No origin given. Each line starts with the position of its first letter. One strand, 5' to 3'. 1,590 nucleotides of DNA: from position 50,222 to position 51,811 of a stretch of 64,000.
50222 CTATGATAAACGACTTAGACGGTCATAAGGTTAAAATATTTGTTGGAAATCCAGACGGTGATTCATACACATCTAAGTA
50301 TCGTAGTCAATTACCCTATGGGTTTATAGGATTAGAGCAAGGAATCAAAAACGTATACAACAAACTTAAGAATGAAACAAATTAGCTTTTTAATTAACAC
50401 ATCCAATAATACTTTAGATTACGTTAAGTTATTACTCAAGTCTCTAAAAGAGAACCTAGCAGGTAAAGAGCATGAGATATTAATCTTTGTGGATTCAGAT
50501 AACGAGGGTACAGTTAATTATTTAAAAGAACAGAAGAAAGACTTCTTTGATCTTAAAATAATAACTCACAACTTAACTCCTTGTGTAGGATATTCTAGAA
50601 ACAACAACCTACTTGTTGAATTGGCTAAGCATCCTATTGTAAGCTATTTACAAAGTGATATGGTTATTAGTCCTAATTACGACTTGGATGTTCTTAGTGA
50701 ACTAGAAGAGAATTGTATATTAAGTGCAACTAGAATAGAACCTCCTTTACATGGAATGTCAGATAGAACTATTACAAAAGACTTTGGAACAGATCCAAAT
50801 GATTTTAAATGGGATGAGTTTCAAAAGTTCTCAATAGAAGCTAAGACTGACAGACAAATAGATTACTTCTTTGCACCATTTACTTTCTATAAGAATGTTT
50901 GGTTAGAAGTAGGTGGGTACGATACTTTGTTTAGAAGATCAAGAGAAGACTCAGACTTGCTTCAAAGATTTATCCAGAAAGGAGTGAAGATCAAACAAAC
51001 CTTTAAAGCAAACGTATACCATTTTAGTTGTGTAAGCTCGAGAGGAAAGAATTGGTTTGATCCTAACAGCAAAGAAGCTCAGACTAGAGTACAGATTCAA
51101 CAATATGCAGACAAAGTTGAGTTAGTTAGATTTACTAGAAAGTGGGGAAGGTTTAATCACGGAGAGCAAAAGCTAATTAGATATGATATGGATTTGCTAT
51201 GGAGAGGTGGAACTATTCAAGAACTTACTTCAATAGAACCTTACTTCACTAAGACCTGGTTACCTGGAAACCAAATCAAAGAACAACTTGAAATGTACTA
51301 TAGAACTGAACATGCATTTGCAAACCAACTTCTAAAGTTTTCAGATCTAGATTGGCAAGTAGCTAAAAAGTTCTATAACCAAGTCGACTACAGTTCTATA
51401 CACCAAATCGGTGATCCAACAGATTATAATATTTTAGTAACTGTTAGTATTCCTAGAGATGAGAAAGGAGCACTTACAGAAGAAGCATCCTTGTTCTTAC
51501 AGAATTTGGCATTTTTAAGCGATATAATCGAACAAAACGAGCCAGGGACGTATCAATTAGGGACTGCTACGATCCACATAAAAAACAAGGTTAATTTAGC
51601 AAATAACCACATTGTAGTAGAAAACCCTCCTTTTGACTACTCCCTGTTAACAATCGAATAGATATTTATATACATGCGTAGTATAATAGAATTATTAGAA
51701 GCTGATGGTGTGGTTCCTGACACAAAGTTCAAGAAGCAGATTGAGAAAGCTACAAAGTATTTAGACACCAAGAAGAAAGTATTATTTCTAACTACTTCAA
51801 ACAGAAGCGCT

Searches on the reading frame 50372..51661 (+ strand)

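Call 12: search_protein_families(library=phrogs, proteins=[window:50372-51661:+], max_evalue=0.00001)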
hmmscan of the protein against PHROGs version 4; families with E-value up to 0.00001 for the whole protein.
window:50372-51661:+ (429 aa): 0 families

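Call 83: search_protein_families(library=pfam, proteins=[window:50372-51661:+], max_evalue=0.001)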
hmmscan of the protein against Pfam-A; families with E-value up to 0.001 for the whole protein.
window:50372-51661:+ (429 aa): 1 family
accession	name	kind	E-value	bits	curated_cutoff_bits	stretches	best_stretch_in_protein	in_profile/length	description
PF00535.33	Glycos_transf_2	-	2.3e-08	34.6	23.3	1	8-115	4-108/168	Glycosyl transferase family 2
